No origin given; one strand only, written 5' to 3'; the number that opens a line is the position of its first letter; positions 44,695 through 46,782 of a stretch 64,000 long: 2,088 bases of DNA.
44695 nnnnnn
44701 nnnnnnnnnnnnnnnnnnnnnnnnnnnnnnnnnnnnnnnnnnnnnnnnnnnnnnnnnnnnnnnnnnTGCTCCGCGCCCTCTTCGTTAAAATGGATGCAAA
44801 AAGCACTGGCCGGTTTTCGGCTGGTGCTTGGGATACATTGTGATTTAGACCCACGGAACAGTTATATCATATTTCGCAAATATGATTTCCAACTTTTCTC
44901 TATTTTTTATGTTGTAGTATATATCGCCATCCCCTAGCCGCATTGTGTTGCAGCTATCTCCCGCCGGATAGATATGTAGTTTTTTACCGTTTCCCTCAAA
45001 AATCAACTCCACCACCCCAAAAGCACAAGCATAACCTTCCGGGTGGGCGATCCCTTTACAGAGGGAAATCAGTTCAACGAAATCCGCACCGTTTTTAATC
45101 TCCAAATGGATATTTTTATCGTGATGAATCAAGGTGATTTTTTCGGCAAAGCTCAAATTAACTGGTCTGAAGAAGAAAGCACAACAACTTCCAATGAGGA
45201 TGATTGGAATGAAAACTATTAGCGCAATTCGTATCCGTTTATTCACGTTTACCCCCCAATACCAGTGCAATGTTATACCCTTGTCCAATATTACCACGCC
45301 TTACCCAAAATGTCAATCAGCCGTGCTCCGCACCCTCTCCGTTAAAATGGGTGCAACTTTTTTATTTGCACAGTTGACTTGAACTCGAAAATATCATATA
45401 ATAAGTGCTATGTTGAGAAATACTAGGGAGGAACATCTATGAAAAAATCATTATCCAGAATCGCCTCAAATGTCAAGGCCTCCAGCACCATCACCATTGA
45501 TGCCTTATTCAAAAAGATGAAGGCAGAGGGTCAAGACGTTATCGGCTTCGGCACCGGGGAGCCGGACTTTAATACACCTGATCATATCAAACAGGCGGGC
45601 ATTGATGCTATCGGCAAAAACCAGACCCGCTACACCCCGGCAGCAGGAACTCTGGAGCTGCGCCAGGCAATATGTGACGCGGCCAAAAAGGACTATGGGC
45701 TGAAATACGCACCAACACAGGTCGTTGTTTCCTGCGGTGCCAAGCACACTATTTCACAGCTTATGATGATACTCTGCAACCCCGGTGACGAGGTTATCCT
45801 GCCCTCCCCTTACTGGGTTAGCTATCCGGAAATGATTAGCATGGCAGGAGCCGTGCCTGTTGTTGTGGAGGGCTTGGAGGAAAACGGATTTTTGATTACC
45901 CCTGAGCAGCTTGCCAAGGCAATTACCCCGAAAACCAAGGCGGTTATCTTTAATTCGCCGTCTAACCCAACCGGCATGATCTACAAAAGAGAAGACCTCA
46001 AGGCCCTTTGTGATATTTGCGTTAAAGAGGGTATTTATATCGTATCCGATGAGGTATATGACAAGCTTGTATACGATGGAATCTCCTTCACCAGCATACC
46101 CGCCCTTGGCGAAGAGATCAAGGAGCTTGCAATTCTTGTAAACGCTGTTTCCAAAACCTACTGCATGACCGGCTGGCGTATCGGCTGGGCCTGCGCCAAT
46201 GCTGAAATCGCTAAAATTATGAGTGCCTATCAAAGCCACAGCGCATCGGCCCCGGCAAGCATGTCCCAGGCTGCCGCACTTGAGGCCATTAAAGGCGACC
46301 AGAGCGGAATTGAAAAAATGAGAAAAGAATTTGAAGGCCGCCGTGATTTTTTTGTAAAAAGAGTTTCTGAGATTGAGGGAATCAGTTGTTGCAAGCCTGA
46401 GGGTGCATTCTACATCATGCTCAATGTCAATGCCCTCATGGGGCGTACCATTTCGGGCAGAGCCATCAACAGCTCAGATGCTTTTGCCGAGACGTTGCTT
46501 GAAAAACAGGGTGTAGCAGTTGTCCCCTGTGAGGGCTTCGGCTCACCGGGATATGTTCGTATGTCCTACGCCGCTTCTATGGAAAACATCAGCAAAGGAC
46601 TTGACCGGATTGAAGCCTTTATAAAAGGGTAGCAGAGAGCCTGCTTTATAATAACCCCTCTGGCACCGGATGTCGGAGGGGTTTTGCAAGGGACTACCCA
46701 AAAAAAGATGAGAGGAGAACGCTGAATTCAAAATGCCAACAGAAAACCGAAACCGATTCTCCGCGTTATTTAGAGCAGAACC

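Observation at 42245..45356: Accessory block: AAA/DUF4143 ATPase, orphan HipA-like kinase and a small membrane protein, with a duplicated 48-bp promoter element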

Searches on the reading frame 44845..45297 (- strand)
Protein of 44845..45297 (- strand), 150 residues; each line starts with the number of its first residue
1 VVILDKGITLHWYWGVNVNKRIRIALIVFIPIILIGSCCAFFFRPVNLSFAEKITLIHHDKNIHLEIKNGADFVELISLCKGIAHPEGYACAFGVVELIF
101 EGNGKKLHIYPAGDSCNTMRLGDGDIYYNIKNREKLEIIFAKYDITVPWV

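Call 3: search_protein_families(library=pfam, proteins=[window:44845-45297:-], max_evalue=0.1)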
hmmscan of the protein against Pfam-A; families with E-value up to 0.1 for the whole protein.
window:44845-45297:- (150 aa): 0 families

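Call 4: search_protein_families(library=padloc, proteins=[window:44845-45297:-], max_evalue=0.1)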
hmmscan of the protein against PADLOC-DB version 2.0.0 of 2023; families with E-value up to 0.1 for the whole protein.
window:44845-45297:- (150 aa): 0 families

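Call 18: find_homologous_proteins(query=window:44848-45246:-, max_evalue=0.01)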
Query seq(133 aa) (133 aa): 3 proteins with E <= 0.01 among 11 candidates.
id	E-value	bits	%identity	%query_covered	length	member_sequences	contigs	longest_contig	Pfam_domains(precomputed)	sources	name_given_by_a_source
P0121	5.6e-85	300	99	100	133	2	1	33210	-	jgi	-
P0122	1.2e-27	114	54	83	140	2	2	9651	-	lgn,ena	-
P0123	2.7e-24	104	48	98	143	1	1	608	-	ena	-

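Call 20: find_encoding_contigs(protein=P0121, flank=8000, max_places=4)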
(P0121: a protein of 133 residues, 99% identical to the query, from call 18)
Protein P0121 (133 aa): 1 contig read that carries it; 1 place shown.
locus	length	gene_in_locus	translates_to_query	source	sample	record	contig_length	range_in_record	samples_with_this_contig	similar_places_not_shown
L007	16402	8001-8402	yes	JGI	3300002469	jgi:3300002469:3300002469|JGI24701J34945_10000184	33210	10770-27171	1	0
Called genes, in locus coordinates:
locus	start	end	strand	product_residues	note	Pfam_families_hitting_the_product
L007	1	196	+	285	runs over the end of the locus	PF00288:GHMP_kinases_N, PF08544:GHMP_kinases_C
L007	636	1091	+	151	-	PF04397:LytTR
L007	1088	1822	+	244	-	-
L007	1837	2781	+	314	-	PF13175:AAA_15 (faint), PF00005:ABC_tran, PF13304:AAA_21 (weak), PF13732:DrrA1-3_C (weak)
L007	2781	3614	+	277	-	PF01061:ABC2_membrane, PF12698:ABC2_membrane_3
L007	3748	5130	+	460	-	PF04055:Radical_SAM, PF06968:BATS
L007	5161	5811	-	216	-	PF00106:adh_short, PF13561:adh_short_C2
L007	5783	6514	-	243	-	PF02592:Vut_1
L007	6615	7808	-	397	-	PF00155:Aminotran_1_2, PF01041:DegT_DnrJ_EryC1, PF01053:Cys_Met_Meta_PP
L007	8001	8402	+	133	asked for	-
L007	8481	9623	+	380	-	-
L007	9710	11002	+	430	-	PF13173:AAA_14, PF13635:DUF4143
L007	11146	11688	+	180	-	PF04014:MazE_antitoxin, PF15714:SpoVT_C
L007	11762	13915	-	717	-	PF14903:WG_beta_rep (weak)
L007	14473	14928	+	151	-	PF01957:NfeD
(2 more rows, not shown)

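Call 21: find_encoding_contigs(protein=P0122, flank=8000, max_places=4)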
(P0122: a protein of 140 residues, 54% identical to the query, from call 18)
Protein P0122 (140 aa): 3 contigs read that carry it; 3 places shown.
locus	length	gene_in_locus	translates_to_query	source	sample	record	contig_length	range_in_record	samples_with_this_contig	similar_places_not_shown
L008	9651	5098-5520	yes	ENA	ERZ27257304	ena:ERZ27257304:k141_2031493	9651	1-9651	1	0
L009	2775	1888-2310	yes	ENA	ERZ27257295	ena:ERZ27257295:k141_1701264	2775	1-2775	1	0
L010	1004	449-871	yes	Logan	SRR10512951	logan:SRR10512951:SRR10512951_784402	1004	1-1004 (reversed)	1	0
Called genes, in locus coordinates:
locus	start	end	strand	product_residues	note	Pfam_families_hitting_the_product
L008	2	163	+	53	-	?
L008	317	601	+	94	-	-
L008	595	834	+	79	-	-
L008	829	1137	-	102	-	PF01235:Na_Ala_symp (weak)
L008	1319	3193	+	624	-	PF00795:CN_hydrolase, PF02540:NAD_synthase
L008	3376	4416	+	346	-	PF00730:HhH-GPD, PF00633:HHH, PF14815:NUDIX_4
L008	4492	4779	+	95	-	PF04221:RelB (weak)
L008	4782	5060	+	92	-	PF15738:YafQ_toxin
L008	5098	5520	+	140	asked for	-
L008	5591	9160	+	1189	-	PF02463:SMC_N, PF13175:AAA_15 (weak), PF13304:AAA_21 (weak), PF13476:AAA_23, PF06470:SMC_hinge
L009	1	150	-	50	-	?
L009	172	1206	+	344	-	PF00730:HhH-GPD, PF00633:HHH (faint), PF14815:NUDIX_4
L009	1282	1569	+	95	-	PF04221:RelB (weak)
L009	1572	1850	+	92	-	PF15738:YafQ_toxin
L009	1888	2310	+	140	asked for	-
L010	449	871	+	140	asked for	-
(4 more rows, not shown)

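Call 35: search_protein_families(library=ncbifam, proteins=[window:44845-45297:-], max_evalue=0.1)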
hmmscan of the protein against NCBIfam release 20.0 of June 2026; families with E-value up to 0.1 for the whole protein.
window:44845-45297:- (150 aa): 0 families

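Call 63: predict_structure(alignment_id=A4)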
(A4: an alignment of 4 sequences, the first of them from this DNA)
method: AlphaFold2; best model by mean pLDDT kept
length: 133 residues; sequences in the alignment: 4
mean_pLDDT: 52.0   pTM: 0.42
mean pLDDT of the five models: 52.0, 51.2, 48.2, 47.9, 46.9
residues with pLDDT >= 90: 0; 70-90: 12; 50-70: 59; < 50: 62
segments of 3 or more residues with pLDDT < 50: 23-31, 64-81, 84-101, 103-113, 131-133
pLDDT, mean of each block of 10 residues (from residue 1): 69 64 45 54 56 66 44 37 43 42 40 56 63 41
secondary structure, 60 per line:
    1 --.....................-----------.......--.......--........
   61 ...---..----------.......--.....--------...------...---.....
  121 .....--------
elements in order: H3-23 E35-41 E44-50 H53-63 E79-85 E88-92 E101-103 E110-112 H116-125

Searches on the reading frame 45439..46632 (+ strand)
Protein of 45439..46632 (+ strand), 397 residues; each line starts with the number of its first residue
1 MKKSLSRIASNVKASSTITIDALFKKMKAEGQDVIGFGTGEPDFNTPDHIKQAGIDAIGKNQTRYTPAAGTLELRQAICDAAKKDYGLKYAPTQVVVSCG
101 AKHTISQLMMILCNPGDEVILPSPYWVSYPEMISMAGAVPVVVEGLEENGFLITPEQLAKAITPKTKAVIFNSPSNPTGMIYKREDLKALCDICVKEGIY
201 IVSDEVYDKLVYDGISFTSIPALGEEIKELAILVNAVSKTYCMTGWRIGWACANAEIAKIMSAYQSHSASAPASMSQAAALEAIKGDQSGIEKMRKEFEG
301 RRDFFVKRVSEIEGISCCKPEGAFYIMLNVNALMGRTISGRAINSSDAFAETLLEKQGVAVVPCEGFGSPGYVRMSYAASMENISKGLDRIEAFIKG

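Call 3: search_protein_families(library=pfam, proteins=[window:45439-46632:+], max_evalue=0.1)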
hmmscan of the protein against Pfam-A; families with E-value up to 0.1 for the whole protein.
window:45439-46632:+ (397 aa): 6 families
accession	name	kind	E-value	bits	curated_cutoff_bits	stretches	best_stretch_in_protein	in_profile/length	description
PF00155.27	Aminotran_1_2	-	2.6e-79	267.5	19.7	1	33-391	2-361/361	Aminotransferase class I and II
PF01041.23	DegT_DnrJ_EryC1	-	3.9e-13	49.8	19.8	1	95-204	43-145/360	DegT/DnrJ/EryC1/StrS aminotransferase family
PF01053.26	Cys_Met_Meta_PP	-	1.4e-07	30.9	27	1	89-206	65-175/381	Cys/Met metabolism PLP-dependent enzyme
PF00266.25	Aminotran_5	-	0.00092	18.7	21.5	1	131-205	106-176/371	Aminotransferase class-V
PF01212.27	Beta_elim_lyase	-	0.0069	16.2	27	1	108-204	63-168/288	Beta-eliminating lyase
PF04864.19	Alliinase_C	-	0.016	14.5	22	1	170-286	142-242/363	Allinase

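Call 55: find_homologous_proteins(query=window:45439-46632:+, max_evalue=1e-100)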
Query window:45439-46632:+ (397 aa): 3835 proteins with E <= 1e-100 among 8000 candidates; the best 120 are listed.
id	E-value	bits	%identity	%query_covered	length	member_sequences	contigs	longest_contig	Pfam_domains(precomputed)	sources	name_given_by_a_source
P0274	6.4e-262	886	100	100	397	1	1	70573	PF00155.28,PF01053.27,PF01041.24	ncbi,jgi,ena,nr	ncbi:MAG: pyridoxal phosphate-dependent aminotransferase [Oscillospiraceae bacterium]|nr:pyridoxal p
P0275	1.1e-166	573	61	100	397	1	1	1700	PF00155.28,PF01053.27,PF01041.24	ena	-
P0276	4.4e-165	567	62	99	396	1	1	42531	PF00155.28,PF01041.24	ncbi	-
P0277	9.1e-163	560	61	100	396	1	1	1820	PF00155.28,PF01212.28,PF01053.27,PF01041.24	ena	-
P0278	3.5e-160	551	62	99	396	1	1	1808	PF00155.28,PF01212.28,PF01053.27,PF01041.24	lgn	-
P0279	2.2e-159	549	61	99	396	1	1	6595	PF00155.28,PF01053.27,PF01041.24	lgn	-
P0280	3.8e-159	548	62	99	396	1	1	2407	PF00155.28,PF01053.27,PF01041.24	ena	-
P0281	2.1e-158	545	60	99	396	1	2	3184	PF00155.28,PF01053.27,PF01041.24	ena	-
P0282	2.8e-158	545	60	99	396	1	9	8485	PF00155.28,PF01053.27,PF01041.24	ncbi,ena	-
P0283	4.5e-158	544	61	99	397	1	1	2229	PF00155.28,PF01053.27,PF01041.24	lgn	-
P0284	6.6e-158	544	61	99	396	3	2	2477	PF00155.28,PF01053.27,PF01041.24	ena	-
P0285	9.3e-158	543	60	99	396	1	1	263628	PF00155.28,PF01053.27,PF01041.24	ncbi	ncbi:MAG: pyridoxal phosphate-dependent aminotransferase [Oscillospiraceae bacterium]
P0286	1.5e-157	543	60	99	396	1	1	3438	PF00155.28,PF00266.26,PF01053.27,PF01041.24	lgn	-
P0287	1.8e-157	542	60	99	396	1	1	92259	PF00155.28,PF01053.27,PF01041.24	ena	-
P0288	2.3e-157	542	60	99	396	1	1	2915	PF00155.28,PF01053.27,PF01041.24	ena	-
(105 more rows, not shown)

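Call 56: find_encoding_contigs(protein=P0276, flank=7000, max_places=1)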
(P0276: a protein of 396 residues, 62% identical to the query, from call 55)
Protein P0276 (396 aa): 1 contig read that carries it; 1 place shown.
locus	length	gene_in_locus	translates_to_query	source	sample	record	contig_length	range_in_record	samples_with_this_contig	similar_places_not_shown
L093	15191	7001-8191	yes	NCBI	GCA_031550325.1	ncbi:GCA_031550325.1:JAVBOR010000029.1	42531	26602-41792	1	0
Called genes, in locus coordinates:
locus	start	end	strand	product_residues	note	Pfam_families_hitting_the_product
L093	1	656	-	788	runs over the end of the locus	PF01588:tRNA_bind, PF03483:B3_4, PF03484:B5, PF17759:tRNA_synthFbeta, PF03147:FDX-ACB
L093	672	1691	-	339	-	PF02912:Phe_tRNA-synt_N, PF01409:tRNA-synt_2d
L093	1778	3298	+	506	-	PF00682:HMGL-like, PF22617:HCS_D2, PF08502:LeuA_dimer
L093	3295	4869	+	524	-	PF00682:HMGL-like, PF22617:HCS_D2, PF08502:LeuA_dimer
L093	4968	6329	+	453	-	PF01336:tRNA_anti-codon, PF00152:tRNA-synt_2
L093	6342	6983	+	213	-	PF12822:ECF_trnsprt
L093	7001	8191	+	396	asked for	PF00155:Aminotran_1_2, PF01041:DegT_DnrJ_EryC1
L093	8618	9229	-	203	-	PF01476:LysM, PF00188:CAP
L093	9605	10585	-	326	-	PF00248:Aldo_ket_red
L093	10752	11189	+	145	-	PF00376:MerR, PF13411:MerR_1, PF09278:MerR-DNA-bind (weak)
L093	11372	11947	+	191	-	PF02525:Flavodoxin_2, PF03358:FMN_red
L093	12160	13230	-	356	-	PF07833:Cu_amine_oxidN1, PF05048:NosD, PF13229:Beta_helix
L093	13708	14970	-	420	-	-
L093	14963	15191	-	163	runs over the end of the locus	PF04542:Sigma70_r2, PF08281:Sigma70_r4_2, PF04545:Sigma70_r4 (weak)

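Call 57: find_encoding_contigs(protein=P0285, flank=7000, max_places=1)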
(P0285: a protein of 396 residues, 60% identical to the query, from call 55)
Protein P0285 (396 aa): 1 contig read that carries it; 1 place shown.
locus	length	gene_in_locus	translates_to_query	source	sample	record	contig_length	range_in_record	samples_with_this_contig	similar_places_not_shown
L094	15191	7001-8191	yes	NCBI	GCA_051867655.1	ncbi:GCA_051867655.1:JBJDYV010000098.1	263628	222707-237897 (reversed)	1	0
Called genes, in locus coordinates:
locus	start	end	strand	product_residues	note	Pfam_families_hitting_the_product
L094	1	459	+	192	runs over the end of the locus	PF00475:IGPD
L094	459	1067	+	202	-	PF00117:GATase, PF07685:GATase_3 (weak), PF01174:SNO (weak), PF07722:Peptidase_C26 (weak)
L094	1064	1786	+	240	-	PF00977:His_biosynth, PF01207:Dus (faint)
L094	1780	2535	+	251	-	PF00977:His_biosynth, PF01207:Dus (faint), PF05690:ThiG (faint), PF02581:TMP-TENI (faint)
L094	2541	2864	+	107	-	PF01502:PRA-CH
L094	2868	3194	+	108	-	PF01503:PRA-PH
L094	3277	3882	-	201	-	PF00027:cNMP_binding, PF13545:HTH_Crp_2, PF00325:Crp (weak)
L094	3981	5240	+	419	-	PF00330:Aconitase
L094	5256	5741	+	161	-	PF00694:Aconitase_C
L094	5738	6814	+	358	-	PF00180:Iso_dh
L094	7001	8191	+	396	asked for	PF00155:Aminotran_1_2, PF01053:Cys_Met_Meta_PP (weak), PF01041:DegT_DnrJ_EryC1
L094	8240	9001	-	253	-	PF01113:DapB_N, PF05173:DapB_C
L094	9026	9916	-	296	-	PF00701:DHDPS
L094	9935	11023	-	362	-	PF01118:Semialdhyde_dh, PF02774:Semialdhyde_dhC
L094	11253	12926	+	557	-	PF08486:SpoIID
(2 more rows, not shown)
